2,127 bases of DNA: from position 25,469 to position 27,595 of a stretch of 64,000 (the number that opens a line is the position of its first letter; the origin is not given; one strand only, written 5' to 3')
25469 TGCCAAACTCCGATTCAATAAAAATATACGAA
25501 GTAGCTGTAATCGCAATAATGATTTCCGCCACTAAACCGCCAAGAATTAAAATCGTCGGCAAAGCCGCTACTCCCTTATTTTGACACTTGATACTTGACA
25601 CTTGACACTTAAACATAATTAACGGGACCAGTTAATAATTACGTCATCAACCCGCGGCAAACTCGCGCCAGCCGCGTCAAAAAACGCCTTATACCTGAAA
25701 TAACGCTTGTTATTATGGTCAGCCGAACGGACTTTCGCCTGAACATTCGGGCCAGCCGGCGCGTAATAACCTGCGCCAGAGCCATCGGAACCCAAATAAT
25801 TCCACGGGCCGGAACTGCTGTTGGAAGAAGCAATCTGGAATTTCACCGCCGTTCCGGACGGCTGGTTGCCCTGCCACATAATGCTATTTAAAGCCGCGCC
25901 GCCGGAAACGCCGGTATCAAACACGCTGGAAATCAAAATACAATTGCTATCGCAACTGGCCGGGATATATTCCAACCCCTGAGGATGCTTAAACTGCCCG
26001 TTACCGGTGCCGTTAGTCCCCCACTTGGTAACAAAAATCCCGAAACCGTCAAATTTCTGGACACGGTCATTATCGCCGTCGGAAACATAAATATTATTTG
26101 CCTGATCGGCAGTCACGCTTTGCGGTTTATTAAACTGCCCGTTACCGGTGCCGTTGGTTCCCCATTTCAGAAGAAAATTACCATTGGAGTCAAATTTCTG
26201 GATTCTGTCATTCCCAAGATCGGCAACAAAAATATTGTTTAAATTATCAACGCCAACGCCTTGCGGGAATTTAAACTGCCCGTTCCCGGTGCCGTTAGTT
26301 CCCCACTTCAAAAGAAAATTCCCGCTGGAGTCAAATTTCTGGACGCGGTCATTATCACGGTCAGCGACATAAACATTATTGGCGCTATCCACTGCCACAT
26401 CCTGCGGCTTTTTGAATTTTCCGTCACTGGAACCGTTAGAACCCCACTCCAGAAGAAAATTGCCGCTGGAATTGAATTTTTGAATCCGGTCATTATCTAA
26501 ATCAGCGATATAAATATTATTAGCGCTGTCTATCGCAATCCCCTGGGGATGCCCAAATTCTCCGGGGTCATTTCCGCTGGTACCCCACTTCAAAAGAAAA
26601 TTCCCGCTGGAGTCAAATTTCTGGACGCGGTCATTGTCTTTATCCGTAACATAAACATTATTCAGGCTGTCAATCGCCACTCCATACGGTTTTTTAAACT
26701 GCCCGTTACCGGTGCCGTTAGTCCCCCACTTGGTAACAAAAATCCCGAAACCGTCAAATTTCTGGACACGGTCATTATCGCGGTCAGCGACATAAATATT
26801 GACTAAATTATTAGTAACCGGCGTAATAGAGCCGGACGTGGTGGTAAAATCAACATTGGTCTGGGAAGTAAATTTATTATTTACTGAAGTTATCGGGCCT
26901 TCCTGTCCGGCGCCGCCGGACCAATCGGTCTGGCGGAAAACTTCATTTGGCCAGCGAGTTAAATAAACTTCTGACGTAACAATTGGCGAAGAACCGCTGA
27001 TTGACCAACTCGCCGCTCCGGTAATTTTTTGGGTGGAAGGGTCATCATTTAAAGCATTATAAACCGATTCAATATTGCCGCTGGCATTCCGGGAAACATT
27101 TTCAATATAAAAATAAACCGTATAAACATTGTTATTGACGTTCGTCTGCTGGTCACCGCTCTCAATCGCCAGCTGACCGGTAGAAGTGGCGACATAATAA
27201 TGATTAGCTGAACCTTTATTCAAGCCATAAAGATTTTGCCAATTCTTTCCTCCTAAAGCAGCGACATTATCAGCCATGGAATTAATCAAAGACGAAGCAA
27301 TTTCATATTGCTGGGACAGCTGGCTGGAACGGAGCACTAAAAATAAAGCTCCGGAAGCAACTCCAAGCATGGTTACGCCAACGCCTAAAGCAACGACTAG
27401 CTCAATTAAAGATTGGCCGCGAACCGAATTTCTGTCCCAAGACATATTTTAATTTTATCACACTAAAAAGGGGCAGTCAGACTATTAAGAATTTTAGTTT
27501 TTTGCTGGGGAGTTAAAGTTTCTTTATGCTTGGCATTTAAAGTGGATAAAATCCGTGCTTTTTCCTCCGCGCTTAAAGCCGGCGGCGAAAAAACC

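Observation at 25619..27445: Pilin-like protein with six-bladed NHL propeller built from near-identical 141-bp tandem repeats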

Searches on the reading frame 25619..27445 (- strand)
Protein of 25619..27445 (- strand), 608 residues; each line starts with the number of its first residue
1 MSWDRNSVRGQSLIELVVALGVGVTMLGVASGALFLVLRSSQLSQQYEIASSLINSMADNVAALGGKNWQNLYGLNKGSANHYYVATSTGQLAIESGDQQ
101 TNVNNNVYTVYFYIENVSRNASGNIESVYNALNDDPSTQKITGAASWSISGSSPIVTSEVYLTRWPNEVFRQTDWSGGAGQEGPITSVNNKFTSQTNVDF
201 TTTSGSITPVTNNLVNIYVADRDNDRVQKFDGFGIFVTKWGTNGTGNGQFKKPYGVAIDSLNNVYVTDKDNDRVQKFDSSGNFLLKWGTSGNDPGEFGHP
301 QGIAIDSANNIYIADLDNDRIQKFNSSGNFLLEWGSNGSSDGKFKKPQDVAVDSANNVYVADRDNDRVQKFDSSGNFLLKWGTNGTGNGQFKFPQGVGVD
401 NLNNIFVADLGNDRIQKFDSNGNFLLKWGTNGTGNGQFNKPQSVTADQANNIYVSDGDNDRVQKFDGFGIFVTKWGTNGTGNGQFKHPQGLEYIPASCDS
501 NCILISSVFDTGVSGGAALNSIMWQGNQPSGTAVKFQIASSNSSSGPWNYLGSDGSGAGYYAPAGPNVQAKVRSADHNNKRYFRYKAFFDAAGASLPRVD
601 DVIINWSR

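Call 4: search_protein_families(library=pfam, proteins=[window:25619-27445:-], max_evalue=0.01)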
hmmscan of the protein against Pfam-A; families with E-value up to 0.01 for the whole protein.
window:25619-27445:- (608 aa): 8 families
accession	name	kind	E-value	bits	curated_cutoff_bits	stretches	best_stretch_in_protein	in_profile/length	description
PF01436.27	NHL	-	2.6e-39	131.7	20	5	344-371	1-28/28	NHL repeat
PF06739.17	SBBP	-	5.8e-14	52.2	20.5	0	252-267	14-29/38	Beta-propeller repeat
PF17170.10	DUF5128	-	1e-13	51.7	22.9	2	263-331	55-125/321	6-bladed beta-propeller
PF08450.18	SGL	-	2.3e-08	34.4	26.3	0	298-332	184-218/246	SMP-30/Gluconolactonase/LRE-like region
PF22701.2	Mala_s_1-like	-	4.3e-06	27.1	27.5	1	351-466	46-157/195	Mal s 1 allergenic protein-like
PF25021.1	TEN_NHL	-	4.4e-05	23.1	27.1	0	298-328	142-170/357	Teneurin NHL domain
PF16288.11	DUF4934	-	0.0037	17.8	27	0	271-331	41-101/102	Domain of unknown function (DUF4934)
PF23166.1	Ig_N_CWD1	-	0.0053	17.4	27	0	416-448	31-63/121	Alpha-glucan water dikinase 1 Ig-like N-terminal domain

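Call 10: search_protein_families(library=ncbifam, proteins=[window:25619-27445:-], max_evalue=0.01)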
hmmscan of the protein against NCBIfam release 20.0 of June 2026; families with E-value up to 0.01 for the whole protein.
window:25619-27445:- (608 aa): 4 families
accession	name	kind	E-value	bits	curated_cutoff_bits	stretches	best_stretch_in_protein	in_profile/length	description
NF035926.1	scyF_NHL_VPEP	equivalog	5.9e-69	233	350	3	287-383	188-285/376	scytonemin biosynthesis PEP-CTERM protein ScyF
NF047780.1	LIC12708_fam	subfamily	1.4e-09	37.4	150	1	310-454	68-197/391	LIC_12708 family protein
NF047494.1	Lepto_SBBP_lipo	equivalog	1.9e-05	23.6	400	1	301-411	132-265/466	SBBP repeat beta-propeller lipoprotein, LipL53 family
TIGR03866.1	PQQ_ABC_repeats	subfamily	0.00054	19.1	287.3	0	217-319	13-105/310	PQQ-dependent catabolism-associated beta-propeller protein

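Call 11: find_homologous_proteins(query=window:25619-27445:-)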
Query window:25619-27445:- (608 aa): 7021 proteins with E <= 0.001 among 8000 candidates; the best 120 are listed.
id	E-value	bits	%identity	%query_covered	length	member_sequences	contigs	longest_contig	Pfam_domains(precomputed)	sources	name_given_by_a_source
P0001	0.0e+0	1370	100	100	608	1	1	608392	PF17170.11,PF01436.28,PF06739.18,PF08450.19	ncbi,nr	ncbi:MAG: 6-bladed beta-propeller [Candidatus Harrisonbacteria bacterium]|nr:6-bladed beta-propeller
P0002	0.0e+0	1131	51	45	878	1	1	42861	PF17170.11,PF01731.27,PF13449.13,PF18998.7,PF24684.2,PF01436.28,PF25021.2,PF06739.18,PF08450.19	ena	-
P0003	0.0e+0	1073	79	96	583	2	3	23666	PF17170.11,PF01436.28,PF25021.2,PF06739.18,PF08450.19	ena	-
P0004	0.0e+0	1040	75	100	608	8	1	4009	PF17170.11,PF01436.28,PF08450.19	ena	-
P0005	0.0e+0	1023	74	99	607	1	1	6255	PF17170.11,PF22701.4,PF01436.28,PF25021.2,PF06739.18,PF08450.19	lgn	-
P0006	4.3e-271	919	68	96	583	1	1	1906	PF17170.11,PF01436.28,PF25021.2,PF06739.18,PF08450.19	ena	-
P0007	1.0e-260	885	58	99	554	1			PF17170.11,PF27120.1,PF01436.28,PF06739.18,PF08450.19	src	-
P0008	2.4e-259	880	65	98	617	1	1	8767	PF17170.11,PF01436.28,PF25021.2,PF06739.18,PF08450.19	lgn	-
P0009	5.6e-258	876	63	99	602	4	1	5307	PF17170.11,PF27120.1,PF01436.28,PF06739.18,PF08450.19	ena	-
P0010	9.8e-258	875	61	100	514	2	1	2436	PF17170.11,PF01436.28,PF06739.18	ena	-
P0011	1.6e-254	864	45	47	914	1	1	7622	PF06977.18,PF17170.11,PF13449.13,PF22701.4,PF24684.2,PF01436.28,PF25021.2,PF06739.18,PF08450.19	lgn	-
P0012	2.5e-240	818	59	83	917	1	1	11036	PF07646.22,PF24681.2,PF13415.13,PF17170.11,PF24981.2,PF01344.32,PF25210.2,PF01436.28,PF08450.19,PF13964.13,PF22701.4,PF25021.2,PF06739.18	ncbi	-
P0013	1.5e-239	815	49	45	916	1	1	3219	PF06977.18,PF17170.11,PF01731.27,PF13449.13,PF02393.22,PF24684.2,PF01436.28,PF25021.2,PF06739.18,PF08450.19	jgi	-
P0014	1.2e-235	802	42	45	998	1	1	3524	PF17170.11,PF13449.13,PF22701.4,PF02393.22,PF24684.2,PF01436.28,PF25021.2,PF06739.18,PF08450.19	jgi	jgi:tripartite motif-containing protein 71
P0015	8.6e-231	786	51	46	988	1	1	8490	PF06977.18,PF17170.11,PF01731.27,PF22807.3,PF02393.22,PF24684.2,PF01436.28,PF08450.19,PF13449.13,PF13860.13,PF25021.2,PF06739.18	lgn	-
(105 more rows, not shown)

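Call 14: find_encoding_contigs(protein=P0010, flank=3000, max_places=3)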
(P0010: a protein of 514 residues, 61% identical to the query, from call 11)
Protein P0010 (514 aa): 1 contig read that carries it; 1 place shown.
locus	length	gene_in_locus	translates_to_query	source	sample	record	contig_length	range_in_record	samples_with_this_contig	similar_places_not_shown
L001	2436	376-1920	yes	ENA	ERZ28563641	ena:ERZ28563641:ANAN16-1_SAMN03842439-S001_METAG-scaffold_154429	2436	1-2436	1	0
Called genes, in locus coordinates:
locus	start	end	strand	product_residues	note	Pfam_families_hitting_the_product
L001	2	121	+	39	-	?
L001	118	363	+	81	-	-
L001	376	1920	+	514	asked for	PF06739:SBBP (faint), PF01436:NHL (weak), PF17170:DUF5128, PF01436:NHL (weak)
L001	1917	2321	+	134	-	-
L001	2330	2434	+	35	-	?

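Call 15: find_encoding_contigs(protein=P0004, flank=3000, max_places=6)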
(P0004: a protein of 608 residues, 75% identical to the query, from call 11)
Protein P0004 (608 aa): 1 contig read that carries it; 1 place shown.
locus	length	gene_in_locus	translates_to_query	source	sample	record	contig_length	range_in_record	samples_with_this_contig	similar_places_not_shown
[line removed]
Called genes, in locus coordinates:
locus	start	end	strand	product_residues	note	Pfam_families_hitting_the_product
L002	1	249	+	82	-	?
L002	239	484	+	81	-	-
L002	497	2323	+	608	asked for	PF08450:SGL (faint), PF01436:NHL (weak), PF17170:DUF5128, PF01436:NHL (weak)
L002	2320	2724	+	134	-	-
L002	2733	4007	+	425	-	?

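Call 35: predict_structure(alignment_id=A2)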
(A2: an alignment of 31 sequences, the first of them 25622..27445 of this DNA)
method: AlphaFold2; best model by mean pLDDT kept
length: 608 residues; sequences in the alignment: 31
mean_pLDDT: 88.3   pTM: 0.59
mean pLDDT of the five models: 88.3, 86.8, 85.7, 84.5, 83.9
residues with pLDDT >= 90: 356; 70-90: 207; 50-70: 37; < 50: 8
segments of 3 or more residues with pLDDT < 50: 1-5
pLDDT, mean of each block of 10 residues (from residue 1): 47 65 73 75 89 91 80 88 82 88 91 90 79 82 92 90 79 84 81 88 84 77 96 88 96 93 91 91 92 97 93 98 96 96 97 95 98 98 96 96 95 97 97 96 92 96 96 96 94 68 89 85 88 90 92 91 79 87 93 78 87
secondary structure, 60 per line:
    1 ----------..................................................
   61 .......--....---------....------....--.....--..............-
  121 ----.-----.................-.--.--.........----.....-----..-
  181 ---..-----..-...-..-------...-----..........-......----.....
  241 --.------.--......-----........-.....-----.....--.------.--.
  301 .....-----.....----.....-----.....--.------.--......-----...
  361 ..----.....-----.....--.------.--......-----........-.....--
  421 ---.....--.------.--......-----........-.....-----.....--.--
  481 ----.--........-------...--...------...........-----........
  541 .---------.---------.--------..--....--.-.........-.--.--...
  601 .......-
elements in order: H11-67 H70-73 E83-86 E93-96 E99-103 E106-119 E134-147 E155-163 E168-172 E194-196 E207-209 E215-221 E226-231 E236-240 E253-258 E264-268 E273-277 E283-287 E300-305 E311-315 E320-324 E330-334 E347-352 E358-362 E367-371 E377-381 E394-399 E405-409 E414-418 E424-428 E441-446 E452-456 E461-465 E471-475 E488-495 E503-505 E508-510 E517-527 E533-541 H574-577 E582-590 E598-607

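Call 51: fold_search(model_id=the predicted structure, library=pdb)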
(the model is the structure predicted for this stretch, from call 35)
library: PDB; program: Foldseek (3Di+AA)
matches with E <= 10: 992; with E <= 0.001: 407
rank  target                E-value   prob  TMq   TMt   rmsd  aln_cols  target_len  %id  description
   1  6xg7                  3.1e-28  1.00  0.42  0.87   4.4       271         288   38  1.3 A Resolution Structure of the of the NHL Repeat Region of D. melanogaster Thin (released 2020-12-16)
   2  6d69                  6.5e-27  1.00  0.40  0.83  11.5       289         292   38  Crystal Structure of the NHL Repeat Region of D. melanogaster Thin (released 2019-04-24)
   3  6fq3_A                3.2e-26  1.00  0.42  0.65  18.7       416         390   28  Crystal structure of Danio rerio Lin41 filamin-NHL domains in complex with lin-29A 5'UTR 13mer RNA (released 2018-05-09)
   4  9jur                  5.4e-26  1.00  0.40  0.87   4.5       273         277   36  Crystal Structure of NHL domain of human E3 ubiquitin-protein ligase TRIM71 (released 2025-04-30)
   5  8j72_A                2.0e-25  1.00  0.41  0.89   3.4       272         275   38  Crystal structure of mammalian Trim71 in complex with lncRNA Trincr1 (released 2024-03-06)
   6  6fpt_B                2.5e-25  1.00  0.41  0.64  15.1       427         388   26  Crystal structure of Danio rerio Lin41 filamin-NHL domains (released 2018-05-09)
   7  7qrx_A                2.8e-25  1.00  0.41  0.89   3.5       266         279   38  Crystal structure of NHL domain of TRIM71 (released 2022-05-04)
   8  6fpt_A                3.0e-25  1.00  0.41  0.63  15.8       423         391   26  Crystal structure of Danio rerio Lin41 filamin-NHL domains (released 2018-05-09)
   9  8j72_B                8.1e-25  1.00  0.40  0.88   3.8       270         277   37  Crystal structure of mammalian Trim71 in complex with lncRNA Trincr1 (released 2024-03-06)
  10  7qrw                  3.2e-22  1.00  0.37  0.82   1.4       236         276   34  Crystal structure of NHL domain of TRIM3 (released 2022-05-04)
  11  7b2r_A                7.3e-22  1.00  0.38  0.82   1.4       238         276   36  Crystal structure of NHL domain of TRIM2 (released 2021-01-13)
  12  7qrv_D                7.7e-22  1.00  0.38  0.80   1.5       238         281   36  Crystal structure of NHL domain of TRIM2 (full C-terminal) (released 2022-05-04)
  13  7b96_A                1.1e-21  1.00  0.37  0.81   1.0       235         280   36  NHL domain of human TRIM2 (released 2022-01-12)
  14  7b2r_B                1.7e-21  1.00  0.38  0.83   1.4       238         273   36  Crystal structure of NHL domain of TRIM2 (released 2021-01-13)
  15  7qrv_B                3.4e-21  1.00  0.40  0.86   6.1       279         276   32  Crystal structure of NHL domain of TRIM2 (full C-terminal) (released 2022-05-04)
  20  4zlr_B                1.5e-15  1.00  0.35  0.74   2.2       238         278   26  Structure of the Brat-NHL domain bound to consensus RNA motif (released 2015-11-11)
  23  4zlr_A                3.0e-15  1.00  0.35  0.73   2.2       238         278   26  Structure of the Brat-NHL domain bound to consensus RNA motif (released 2015-11-11)
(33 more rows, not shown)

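Call 52: find_related_loci(query=A2, collection=genome_contigs, flank=6000)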
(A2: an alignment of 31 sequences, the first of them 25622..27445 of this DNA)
Query A2 (608 aa) in genome_contigs; peptide patterns used: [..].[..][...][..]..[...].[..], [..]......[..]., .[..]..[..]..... (x = any residue, [..] = any of these).
599 stretches matched a pattern (row limit reached: there are more); 489 encode a relative of the query (tblastn E <= 1e-3); the best 80 are kept; 80 distinct loci.
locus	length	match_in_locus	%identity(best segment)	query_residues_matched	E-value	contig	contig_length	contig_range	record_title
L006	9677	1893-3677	63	10-608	0e+0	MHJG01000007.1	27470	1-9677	MAG: Candidatus Harrisonbacteria bacterium RIFCSPHIGHO2_02_FULL_42_16 rifcsphigho2_02_scaffold_2352, whole genome shotgu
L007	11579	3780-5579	56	9-608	0e+0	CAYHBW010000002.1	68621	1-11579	MAG TPA_asm: uncultured Candidatus Saccharibacteria bacterium isolate ERP119705_co11_432 genome assembly, contig: NODE_2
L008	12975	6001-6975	53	6-608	8e-69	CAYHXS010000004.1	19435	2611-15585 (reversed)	MAG TPA_asm: uncultured Candidatus Saccharibacteria bacterium isolate ERP119705_co17_1020 genome assembly, contig: NODE_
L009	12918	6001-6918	51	5-607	4e-54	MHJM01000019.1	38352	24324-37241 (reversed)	MAG: Candidatus Harrisonbacteria bacterium RIFCSPLOWO2_02_FULL_45_10c rifcsplowo2_02_scaffold_2560, whole genome shotgun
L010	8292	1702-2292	45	9-207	1e-46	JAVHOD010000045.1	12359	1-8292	MAG: Candidatus Paceibacterota bacterium isolate WB02no9_41_8 NODE_4748_length_12359_cov_5.590540, whole genome shotgun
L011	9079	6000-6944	45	5-608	2e-46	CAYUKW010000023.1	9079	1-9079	MAG TPA_asm: uncultured Candidatus Saccharibacteria bacterium isolate SRP193066_co2_3 genome assembly, contig: NODE_3961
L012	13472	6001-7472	42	4-607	6e-44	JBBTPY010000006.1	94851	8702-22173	MAG: Patescibacteria group bacterium isolate H52-bin120_1 H52_bin120_1_000000000006, whole genome shotgun sequence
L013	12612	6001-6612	46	9-207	6e-44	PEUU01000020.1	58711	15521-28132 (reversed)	MAG: Candidatus Jorgensenbacteria bacterium CG03_land_8_20_14_0_80_38_39 CG03_land_8_20_14_0.80_scaffold_134_c, whole ge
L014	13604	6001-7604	44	9-607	3e-43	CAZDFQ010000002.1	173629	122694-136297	MAG TPA_asm: uncultured Candidatus Saccharibacteria bacterium isolate SRP093762_co1_25 genome assembly, contig: NODE_37_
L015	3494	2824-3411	42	9-207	6e-43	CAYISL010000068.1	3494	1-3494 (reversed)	MAG TPA_asm: uncultured Candidatus Saccharibacteria bacterium isolate ERP119705_co5_503 genome assembly, contig: NODE_40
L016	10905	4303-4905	42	5-207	3e-42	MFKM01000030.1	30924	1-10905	MAG: Candidatus Jorgensenbacteria bacterium RIFCSPLOWO2_12_FULL_42_11 rifcsplowo2_12_scaffold_5472, whole genome shotgun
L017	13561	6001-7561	44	10-608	1e-41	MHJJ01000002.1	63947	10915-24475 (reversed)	MAG: Candidatus Harrisonbacteria bacterium RIFCSPLOWO2_01_FULL_44_18 rifcsplowo2_01_scaffold_1427, whole genome shotgun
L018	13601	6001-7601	41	2-607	2e-41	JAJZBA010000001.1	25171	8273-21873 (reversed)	MAG: bacterium isolate HSP1.bin6 NODE_1162_length_25171_cov_2.624142, whole genome shotgun sequence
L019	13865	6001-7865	41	6-607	4e-41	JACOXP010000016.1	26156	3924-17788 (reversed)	MAG: Candidatus Harrisonbacteria bacterium isolate NC_groundwater_156_Ag_S-0.1um_44_12 S4_GD2017_2_S1_scaffold_2199, who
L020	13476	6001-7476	69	9-607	2e-40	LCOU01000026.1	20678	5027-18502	MAG: Parcubacteria group bacterium GW2011_GWA2_47_8b UY12_C0026, whole genome shotgun sequence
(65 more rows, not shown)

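Call 58: find_related_loci(query=window:25622-27445:-, collection=metagenome_contigs, flank=2500)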
Query window:25622-27445:- (608 aa) in metagenome_contigs; peptide patterns used: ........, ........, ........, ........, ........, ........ (x = any residue, [..] = any of these).
78 stretches matched a pattern; 25 encode a relative of the query (tblastn E <= 1e-3); 25 distinct loci.
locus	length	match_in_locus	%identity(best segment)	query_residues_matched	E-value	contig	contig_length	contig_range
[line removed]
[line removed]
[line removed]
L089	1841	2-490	71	217-608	5e-76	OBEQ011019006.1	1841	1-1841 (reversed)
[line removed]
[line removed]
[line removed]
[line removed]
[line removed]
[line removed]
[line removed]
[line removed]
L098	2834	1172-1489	69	504-607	1e-38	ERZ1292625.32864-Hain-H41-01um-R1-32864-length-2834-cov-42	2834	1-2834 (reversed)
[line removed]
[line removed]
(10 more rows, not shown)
